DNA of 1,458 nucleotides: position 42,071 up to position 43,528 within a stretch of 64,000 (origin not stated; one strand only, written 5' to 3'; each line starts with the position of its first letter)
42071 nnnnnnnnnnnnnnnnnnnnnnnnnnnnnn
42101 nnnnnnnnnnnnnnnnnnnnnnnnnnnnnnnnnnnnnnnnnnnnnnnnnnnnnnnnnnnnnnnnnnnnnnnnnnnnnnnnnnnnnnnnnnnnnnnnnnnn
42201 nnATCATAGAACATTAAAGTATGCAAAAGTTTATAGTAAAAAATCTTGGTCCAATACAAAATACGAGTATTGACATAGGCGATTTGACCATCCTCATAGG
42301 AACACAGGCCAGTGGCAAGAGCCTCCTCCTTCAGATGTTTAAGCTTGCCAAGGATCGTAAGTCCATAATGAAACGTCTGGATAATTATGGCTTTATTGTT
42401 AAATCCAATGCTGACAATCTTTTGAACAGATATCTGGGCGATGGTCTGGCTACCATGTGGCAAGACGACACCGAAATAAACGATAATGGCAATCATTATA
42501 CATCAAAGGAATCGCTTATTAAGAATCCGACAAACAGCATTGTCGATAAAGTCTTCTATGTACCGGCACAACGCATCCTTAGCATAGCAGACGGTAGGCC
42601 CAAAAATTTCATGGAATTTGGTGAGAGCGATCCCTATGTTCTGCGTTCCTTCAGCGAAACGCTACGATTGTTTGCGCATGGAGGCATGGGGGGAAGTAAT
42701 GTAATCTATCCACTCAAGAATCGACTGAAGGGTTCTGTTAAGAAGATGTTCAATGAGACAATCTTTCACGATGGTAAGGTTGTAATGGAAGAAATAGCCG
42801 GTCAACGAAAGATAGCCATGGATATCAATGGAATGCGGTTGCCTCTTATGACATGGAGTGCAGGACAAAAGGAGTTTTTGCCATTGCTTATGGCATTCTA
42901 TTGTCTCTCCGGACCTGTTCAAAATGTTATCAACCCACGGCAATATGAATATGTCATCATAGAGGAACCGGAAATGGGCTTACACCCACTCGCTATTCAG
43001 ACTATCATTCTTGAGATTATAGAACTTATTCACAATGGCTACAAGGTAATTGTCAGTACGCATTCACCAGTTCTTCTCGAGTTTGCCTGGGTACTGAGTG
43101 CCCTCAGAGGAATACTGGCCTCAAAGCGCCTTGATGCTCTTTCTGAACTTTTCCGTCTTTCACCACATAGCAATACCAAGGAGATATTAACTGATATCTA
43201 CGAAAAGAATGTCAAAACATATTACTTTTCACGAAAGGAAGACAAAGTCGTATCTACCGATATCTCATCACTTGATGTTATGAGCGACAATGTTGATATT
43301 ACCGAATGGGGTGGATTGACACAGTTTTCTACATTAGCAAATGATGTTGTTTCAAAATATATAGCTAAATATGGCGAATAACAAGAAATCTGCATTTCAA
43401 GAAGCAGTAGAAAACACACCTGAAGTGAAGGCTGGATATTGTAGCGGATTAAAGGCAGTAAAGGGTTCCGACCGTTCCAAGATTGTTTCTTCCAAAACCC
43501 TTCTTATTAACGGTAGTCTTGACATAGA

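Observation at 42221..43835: Two-gene module: stand-alone ABC-type ATPase plus overlapping 154-aa unknown protein, inserted into the 3' end of degT - candidate undescribed defence system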

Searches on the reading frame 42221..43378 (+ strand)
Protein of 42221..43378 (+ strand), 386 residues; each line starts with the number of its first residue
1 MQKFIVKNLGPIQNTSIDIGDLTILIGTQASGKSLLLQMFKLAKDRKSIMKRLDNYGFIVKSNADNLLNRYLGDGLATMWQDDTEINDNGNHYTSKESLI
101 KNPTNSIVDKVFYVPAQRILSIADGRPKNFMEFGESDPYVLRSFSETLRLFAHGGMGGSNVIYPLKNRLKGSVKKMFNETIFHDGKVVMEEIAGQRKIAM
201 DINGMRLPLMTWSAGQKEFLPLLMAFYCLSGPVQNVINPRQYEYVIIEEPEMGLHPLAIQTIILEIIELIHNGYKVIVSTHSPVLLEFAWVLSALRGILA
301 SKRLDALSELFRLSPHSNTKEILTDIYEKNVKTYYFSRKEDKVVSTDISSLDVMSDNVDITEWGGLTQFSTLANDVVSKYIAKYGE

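Call 3: search_protein_families(library=pfam, proteins=[window:42221-43378:+], max_evalue=1)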
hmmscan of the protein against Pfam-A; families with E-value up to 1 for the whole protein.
window:42221-43378:+ (386 aa): 6 families
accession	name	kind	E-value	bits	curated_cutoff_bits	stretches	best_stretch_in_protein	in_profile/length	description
PF13304.12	AAA_21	-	8e-19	69.3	27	2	209-287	237-304/304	AAA domain, putative AbiEii toxin, Type IV TA system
PF13175.12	AAA_15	-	1.2e-18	68.4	32.1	2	167-284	266-372/374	AAA ATPase domain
PF11398.14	DUF2813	-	0.00014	21.8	21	1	12-113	14-112/372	Protein of unknown function (DUF2813)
PF13476.12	AAA_23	-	0.038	15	27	1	6-47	4-46/201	AAA domain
PF24797.1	Beta-prop_WDR35_TULP_N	-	0.068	12.7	80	1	181-220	133-172/332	WDR35/TULP4 N-terminal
PF13555.12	AAA_29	-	0.12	12.6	27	1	4-37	4-39/61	P-loop containing region of AAA domain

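Call 4: search_protein_families(library=padloc, proteins=[window:42221-43378:+], max_evalue=1)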
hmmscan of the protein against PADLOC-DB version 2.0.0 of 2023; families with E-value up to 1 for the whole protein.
window:42221-43378:+ (386 aa): 109 families (the best 25 are shown)
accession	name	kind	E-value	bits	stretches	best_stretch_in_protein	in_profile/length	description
PDLC04710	PDC-M56A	-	1.4e-153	509.4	1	1-382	1-379/382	-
PDLC03878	NsnB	-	2.6e-21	74.8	1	3-363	4-327/345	-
PDLC02979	AriA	-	2.8e-21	74.7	2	1-99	3-81/373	-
PDLC02980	AriA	-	3.7e-19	67.8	2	208-287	234-304/304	-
PDLC04175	HEC-01A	-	9e-17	59.2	2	237-287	264-313/363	-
PDLC02358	Old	-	1.4e-15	55.1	2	241-289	284-332/578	Old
PDLC04562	PDC-M29A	-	5.3e-14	50.3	2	1-120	1-132/410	-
PDLC04178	HEC-01A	-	1.1e-13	49.1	2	240-287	286-332/399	-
PDLC04177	HEC-01A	-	1.2e-13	48.8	2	236-315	291-367/393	-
PDLC02915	ATPase-Toprim_I-B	-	3.2e-13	47.3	2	244-338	258-349/623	-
PDLC04033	PD-T4-4_A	-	1.3e-12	45.6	2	241-286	325-370/460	-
PDLC04179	HEC-01A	-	9.6e-11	39.4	2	244-288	362-407/459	-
PDLC04389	PDC-M07A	-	1.3e-10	38.9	2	239-315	323-401/443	-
PDLC04393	PDC-M07A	-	3e-10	37.6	2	241-322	307-390/435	-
PDLC00094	GajA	-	6.6e-10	36.1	2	203-287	262-343/569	AAA ATPase domain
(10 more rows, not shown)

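Call 5: search_protein_families(library=ncbifam, proteins=[window:42221-43378:+], max_evalue=1)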
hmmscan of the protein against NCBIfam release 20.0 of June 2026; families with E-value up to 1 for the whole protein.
window:42221-43378:+ (386 aa): 20 families
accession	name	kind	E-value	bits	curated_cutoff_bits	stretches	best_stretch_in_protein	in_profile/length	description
NF047739.1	antiphage_MADS3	equivalog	9.9e-13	48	420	2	240-289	335-382/427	methylation-associated defense system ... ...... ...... MAD3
NF038234.1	retron_eff_Eco8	equivalog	4.9e-07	28.7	250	2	244-287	275-326/679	retron Eco8 family effector endonuclease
NF041760.1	PtuA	equivalog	8.5e-07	28.2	500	1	168-286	301-420/524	retron Ec78 anti-phage system effector ATPase PtuA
TIGR01166.1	cbiO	subfamily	0.00021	20.8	211.8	1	242-282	146-186/190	cobalt ABC transporter, ATP-binding protein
TIGR04521.1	ECF_ATPase_2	equivalog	0.0011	18.2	330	1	14-41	25-52/279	energy-coupling factor transporter ATPase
TIGR03740.1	galliderm_ABC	subfamily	0.0015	18.2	309.75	1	243-287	144-186/223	lantibiotic protection ABC transporter ATP-binding subunit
TIGR03608.1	L_ocin_972_ABC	subfamily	0.0047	16.4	254.85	1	14-48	18-52/206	putative bacteriocin export ABC transporter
NF010158.0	PRK13637.1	equivalog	0.0056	15.8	390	0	243-282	164-204/287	energy-coupling factor transporter ATPase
TIGR00972.1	3a0107s01c2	equivalog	0.018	14.4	343.2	0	243-282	164-202/248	phosphate ABC transporter ATP-binding protein PstB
NF040873.1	AztA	equivalog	0.02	14.5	220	0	15-40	13-38/191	zinc ABC transporter ATP-binding protein AztA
NF001885.0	PRK00635.1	equivalog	0.02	12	3054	1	240-282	830-871/1809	excinuclease ABC subunit A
NF041774.1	tung_ATPbind_TupC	equivalog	0.041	12.8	400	1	12-45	18-52/319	tungstate ABC transporter ATP-binding protein TupC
NF010159.0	PRK13638.1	equivalog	0.053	12.9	489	1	241-282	154-195/271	energy-coupling factor ABC transporter ATP-binding protein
NF010170.0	PRK13651.1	equivalog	0.054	12.4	432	1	243-282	185-224/308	cobalt transporter ATP-binding subunit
NF010157.0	PRK13636.1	equivalog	0.062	12.5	463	0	14-41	26-53/285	cobalt transporter ATP-binding subunit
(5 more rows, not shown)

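Call 8: search_protein_families(library=phrogs, proteins=[window:42221-43378:+], max_evalue=1)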
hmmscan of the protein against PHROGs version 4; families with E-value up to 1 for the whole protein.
window:42221-43378:+ (386 aa): 12 families
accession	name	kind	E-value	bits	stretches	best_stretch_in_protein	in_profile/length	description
phrog_4747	-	unknown function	4.5e-15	56.7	2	245-288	337-381/610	-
phrog_14430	-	unknown function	1.5e-11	45.2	2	243-289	339-385/444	-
phrog_7507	-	unknown function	2.1e-10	41.5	2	182-285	357-449/483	-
phrog_3940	-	unknown function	1.4e-07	31.7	1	6-289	10-302/537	-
phrog_8323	-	unknown function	4.7e-07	29.7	1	245-287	325-366/623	-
phrog_9802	-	unknown function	2.2e-06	28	2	210-286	254-328/438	-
phrog_13167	-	unknown function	1.4e-05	25.1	1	244-296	340-392/477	-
phrog_21420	-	unknown function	0.00042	19.9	1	4-43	5-45/654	-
phrog_8066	-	unknown function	0.0016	18.4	1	244-287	386-430/522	-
phrog_5836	-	unknown function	0.0017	17.4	1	244-335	308-397/1071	-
phrog_23675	-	unknown function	0.12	13.2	1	243-282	58-97/143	-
phrog_21263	-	unknown function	0.15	11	1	245-282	852-889/940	-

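Call 46: search_solved_structures(query=window:42221-43378:+, max_evalue=0.01, show_alignments=1)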
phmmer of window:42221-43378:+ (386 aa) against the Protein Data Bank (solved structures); distinct sequences matched with E-value up to 0.01: 10.
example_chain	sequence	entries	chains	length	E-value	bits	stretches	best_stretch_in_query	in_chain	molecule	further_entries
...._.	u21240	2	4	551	0.00053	22.3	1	207-321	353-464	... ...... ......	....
6p74_A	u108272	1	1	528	0.00079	21.7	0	244-288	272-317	Putative ATP-dependent endonuclease of the OLD family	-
9vkz_A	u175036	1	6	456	0.0011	21.3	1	173-287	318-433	Retron Ec78 probable ATPase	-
22et_E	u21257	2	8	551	0.0014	21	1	207-321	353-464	PtuA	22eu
9vh1_D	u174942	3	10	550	0.0015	20.8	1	173-287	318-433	Retron Ec78 probable ATPase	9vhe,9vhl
9u9y_A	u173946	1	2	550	0.0019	20.5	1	177-287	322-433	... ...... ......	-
9n69_A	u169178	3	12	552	0.0022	20.3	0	206-317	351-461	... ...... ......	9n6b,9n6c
9kjx_B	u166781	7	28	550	0.0023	20.2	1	177-287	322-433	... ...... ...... | Retron I-A effector PtuA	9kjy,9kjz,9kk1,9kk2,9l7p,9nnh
7sh1_A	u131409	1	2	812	0.0027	20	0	245-293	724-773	Excinuclease ABC subunit UvrA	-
9nnb_C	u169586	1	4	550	0.0058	18.9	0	177-287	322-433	Retron I-A effector PtuA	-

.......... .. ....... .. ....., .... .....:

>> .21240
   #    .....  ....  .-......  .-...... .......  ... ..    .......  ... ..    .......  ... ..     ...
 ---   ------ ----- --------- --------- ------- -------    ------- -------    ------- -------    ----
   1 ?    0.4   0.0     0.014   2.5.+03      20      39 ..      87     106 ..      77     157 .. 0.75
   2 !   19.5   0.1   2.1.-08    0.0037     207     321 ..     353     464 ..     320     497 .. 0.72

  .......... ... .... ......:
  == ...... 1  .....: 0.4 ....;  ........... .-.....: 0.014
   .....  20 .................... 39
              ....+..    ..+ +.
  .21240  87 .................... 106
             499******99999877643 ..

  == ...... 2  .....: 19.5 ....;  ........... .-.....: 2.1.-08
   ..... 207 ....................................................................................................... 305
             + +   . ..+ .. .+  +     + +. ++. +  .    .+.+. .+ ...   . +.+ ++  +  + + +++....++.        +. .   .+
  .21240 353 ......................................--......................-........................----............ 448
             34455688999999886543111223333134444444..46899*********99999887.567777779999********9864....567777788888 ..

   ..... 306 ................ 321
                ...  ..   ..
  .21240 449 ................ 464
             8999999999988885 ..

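Call 48: find_homologous_proteins(query=window:42221-43378:+, max_evalue=1e-20)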
Query window:42221-43378:+ (386 aa): 2256 proteins with E <= 1e-20 among 5706 candidates; the best 120 are listed.
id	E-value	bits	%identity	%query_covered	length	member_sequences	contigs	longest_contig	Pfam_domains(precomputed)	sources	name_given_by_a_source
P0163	2.0e-254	861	100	100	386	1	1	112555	PF13175.13,PF13304.13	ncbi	-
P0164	1.9e-243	825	95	100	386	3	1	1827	PF13175.13,PF13304.13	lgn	-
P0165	1.1e-232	790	91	100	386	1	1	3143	PF13175.13,PF13304.13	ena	-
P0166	1.6e-232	789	91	100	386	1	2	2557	PF13175.13,PF13304.13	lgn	-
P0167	8.6e-215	731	84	99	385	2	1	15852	PF13175.13,PF13304.13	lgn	-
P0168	3.2e-214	729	84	99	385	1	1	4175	PF13175.13,PF13304.13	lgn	-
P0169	6.9e-210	715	81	99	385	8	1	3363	PF13175.13,PF13304.13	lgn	-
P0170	5.0e-189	646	73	100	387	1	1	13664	PF13175.13,PF13304.13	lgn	-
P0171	2.0e-188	644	73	100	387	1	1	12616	PF13175.13,PF13304.13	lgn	-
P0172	7.5e-188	642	73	100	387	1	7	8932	PF13175.13,PF13304.13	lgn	-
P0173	3.3e-187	640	72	99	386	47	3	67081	PF13175.13,PF13304.13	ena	-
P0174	1.8e-186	638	71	100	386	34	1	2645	PF11398.15,PF13175.13,PF13304.13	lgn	-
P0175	4.9e-185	633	72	99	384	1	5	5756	PF13175.13,PF13304.13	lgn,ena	-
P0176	5.0e-184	630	72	99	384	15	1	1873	PF13175.13,PF13304.13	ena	-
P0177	6.9e-183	626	72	100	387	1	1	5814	PF13175.13,PF13304.13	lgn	-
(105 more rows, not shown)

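Call 58: predict_structure(alignment_id=A5)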
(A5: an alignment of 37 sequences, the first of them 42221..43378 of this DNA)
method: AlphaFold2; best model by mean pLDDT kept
length: 386 residues; sequences in the alignment: 37
mean_pLDDT: 86.0   pTM: 0.90
mean pLDDT of the five models: 86.0, 85.8, 84.3, 83.6, 80.6
residues with pLDDT >= 90: 169; 70-90: 185; 50-70: 25; < 50: 7
segments of 3 or more residues with pLDDT < 50: 123-129
pLDDT, mean of each block of 10 residues (from residue 1): 91 94 90 93 92 87 90 90 92 90 73 81 46 71 86 82 86 86 88 73 84 79 90 82 94 83 94 95 88 90 91 81 90 93 92 90 83 90 85
secondary structure, 60 per line:
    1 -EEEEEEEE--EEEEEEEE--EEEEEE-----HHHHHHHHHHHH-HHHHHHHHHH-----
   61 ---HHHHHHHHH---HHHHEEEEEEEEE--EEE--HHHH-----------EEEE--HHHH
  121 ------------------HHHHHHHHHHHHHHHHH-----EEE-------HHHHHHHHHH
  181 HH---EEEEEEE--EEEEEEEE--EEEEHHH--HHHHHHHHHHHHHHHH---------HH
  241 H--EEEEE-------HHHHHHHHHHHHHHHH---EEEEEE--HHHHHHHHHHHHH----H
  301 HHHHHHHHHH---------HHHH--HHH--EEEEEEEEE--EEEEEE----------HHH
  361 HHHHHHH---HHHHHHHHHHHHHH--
elements in order: E2-9 E12-19 E22-27 H33-44 H46-55 H64-72 H76-79 E80-88 E91-93 H96-99 E111-114 H117-120 H139-155 E161-163 H171-182 E186-192 E195-202 E205-208 H214-229 E244-248 H256-271 E275-280 H283-295 H300-310 H320-323 E331-339 E342-347 H358-367 H371-384

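Call 61: fold_search(model_id=the predicted structure, library=pdb)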
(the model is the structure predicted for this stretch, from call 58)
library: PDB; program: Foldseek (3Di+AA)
matches with E <= 10: 1086; with E <= 0.001: 194
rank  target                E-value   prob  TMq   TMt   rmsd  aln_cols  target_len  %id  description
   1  9e90_C                2.8e-08  1.00  0.40  0.33  15.0       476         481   17  Ec83 Retron PtuA/PtuB (2-1) complex bound to ATP (released 2025-07-02)
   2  8eea_B                3.7e-08  1.00  0.43  0.44  11.3       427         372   15  Structure of E.coli Septu (PtuAB) complex (released 2023-12-27)
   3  9kk2_E                4.8e-08  1.00  0.38  0.30  10.9       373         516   16  Cryo-EM structure of the Retron-Eco7 complex (state 5) (released 2025-11-12)
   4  8eea_C                6.2e-08  1.00  0.40  0.36  14.7       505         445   13  Structure of E.coli Septu (PtuAB) complex (released 2023-12-27)
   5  9kjx_E                6.5e-08  1.00  0.42  0.34  13.7       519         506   13  Cryo-EM structure of the Retron-Eco7 complex (state 1) (released 2025-11-12)
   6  9o4a_A                7.2e-08  1.00  0.44  0.37  12.0       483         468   15  Ec83 Retron PtuAB mutant complex (released 2025-07-02)
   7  9n6b_B                7.2e-08  1.00  0.36  0.29  16.3       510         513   14  Structure of the retron IA complex with HNH nuclease in the "up" orientation (released 2025-04-23)
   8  9nnh_C                7.5e-08  1.00  0.40  0.30  19.7       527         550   14  Cryo-EM structure of the Retron Ec78 complex, PtuA:PtuB:RT (4:2:2) (released 2025-10-08)
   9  9nnb_C                8.7e-08  1.00  0.42  0.31  17.3       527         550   13  Cryo-EM structure of the Retron Ec78 complex, PtuA:PtuB:RT (4:2:1) (released 2025-10-08)
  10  9kjx_C                9.7e-08  1.00  0.40  0.31  17.8       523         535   14  Cryo-EM structure of the Retron-Eco7 complex (state 1) (released 2025-11-12)
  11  9nnb_D                1.1e-07  1.00  0.42  0.34   8.4       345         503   16  Cryo-EM structure of the Retron Ec78 complex, PtuA:PtuB:RT (4:2:1) (released 2025-10-08)
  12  8eea_A                1.1e-07  1.00  0.44  0.45  11.1       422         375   14  Structure of E.coli Septu (PtuAB) complex (released 2023-12-27)
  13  9kjy_E                1.1e-07  1.00  0.40  0.32  17.7       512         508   15  Cryo-EM structure of the Retron-Eco7 complex (state 2) (released 2025-11-12)
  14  9vhe_C                1.2e-07  1.00  0.39  0.44  10.4       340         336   17  cryoEM structure of retron-Eco7 complex (released 2025-12-31)
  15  9n69_C                1.2e-07  1.00  0.41  0.36  17.0       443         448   16  Structure of the retron IA complex with HNH nuclease in the "down" orientation (released 2025-04-23)
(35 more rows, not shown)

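Call 62: find_encoding_contigs(protein=P0167, flank=5000, max_places=3)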
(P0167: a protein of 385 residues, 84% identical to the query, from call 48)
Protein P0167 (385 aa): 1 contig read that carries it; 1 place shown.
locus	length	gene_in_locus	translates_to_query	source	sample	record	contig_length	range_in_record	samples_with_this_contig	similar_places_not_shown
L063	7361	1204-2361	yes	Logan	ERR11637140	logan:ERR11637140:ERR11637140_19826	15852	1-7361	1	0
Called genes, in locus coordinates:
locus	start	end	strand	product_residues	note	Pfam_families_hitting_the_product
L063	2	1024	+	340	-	?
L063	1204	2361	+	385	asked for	PF13175:AAA_15 (weak), PF13304:AAA_21, PF13175:AAA_15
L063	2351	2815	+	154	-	-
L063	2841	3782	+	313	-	PF13506:Glyco_transf_21, PF13641:Glyco_tranf_2_3, PF00535:Glycos_transf_2, PF10111:Glyco_tranf_2_2 (weak)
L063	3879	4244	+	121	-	PF05635:23S_rRNA_IVP, PF22296:bAvd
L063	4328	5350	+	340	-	PF00535:Glycos_transf_2, PF10111:Glyco_tranf_2_2, PF13641:Glyco_tranf_2_3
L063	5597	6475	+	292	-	PF01522:Polysacc_deac_1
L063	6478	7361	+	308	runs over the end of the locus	PF00535:Glycos_transf_2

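Call 63: find_encoding_contigs(protein=P0170, flank=5000, max_places=3)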
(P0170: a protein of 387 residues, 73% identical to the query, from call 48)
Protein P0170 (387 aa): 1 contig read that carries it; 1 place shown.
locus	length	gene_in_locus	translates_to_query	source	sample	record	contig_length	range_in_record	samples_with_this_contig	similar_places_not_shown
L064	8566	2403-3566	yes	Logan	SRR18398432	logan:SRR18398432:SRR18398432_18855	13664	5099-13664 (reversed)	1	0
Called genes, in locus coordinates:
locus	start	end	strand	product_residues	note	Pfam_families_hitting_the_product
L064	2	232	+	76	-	?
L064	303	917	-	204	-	-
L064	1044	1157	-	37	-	-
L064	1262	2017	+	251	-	PF00142:Fer4_NifH (weak), PF01656:CbiA, PF02374:ArsA_ATPase, PF06564:CBP_BcsQ, PF07015:VirC1 (weak), PF09140:MipZ, PF10609:ParA (faint), PF13614:AAA_31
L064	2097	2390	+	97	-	-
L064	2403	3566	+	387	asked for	PF13175:AAA_15, PF13304:AAA_21, PF13175:AAA_15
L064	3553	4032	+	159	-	-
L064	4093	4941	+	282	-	-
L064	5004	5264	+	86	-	-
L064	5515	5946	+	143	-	PF12008:EcoR124_C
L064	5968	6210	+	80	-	-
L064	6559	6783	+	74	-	-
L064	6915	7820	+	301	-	-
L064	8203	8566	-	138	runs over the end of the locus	-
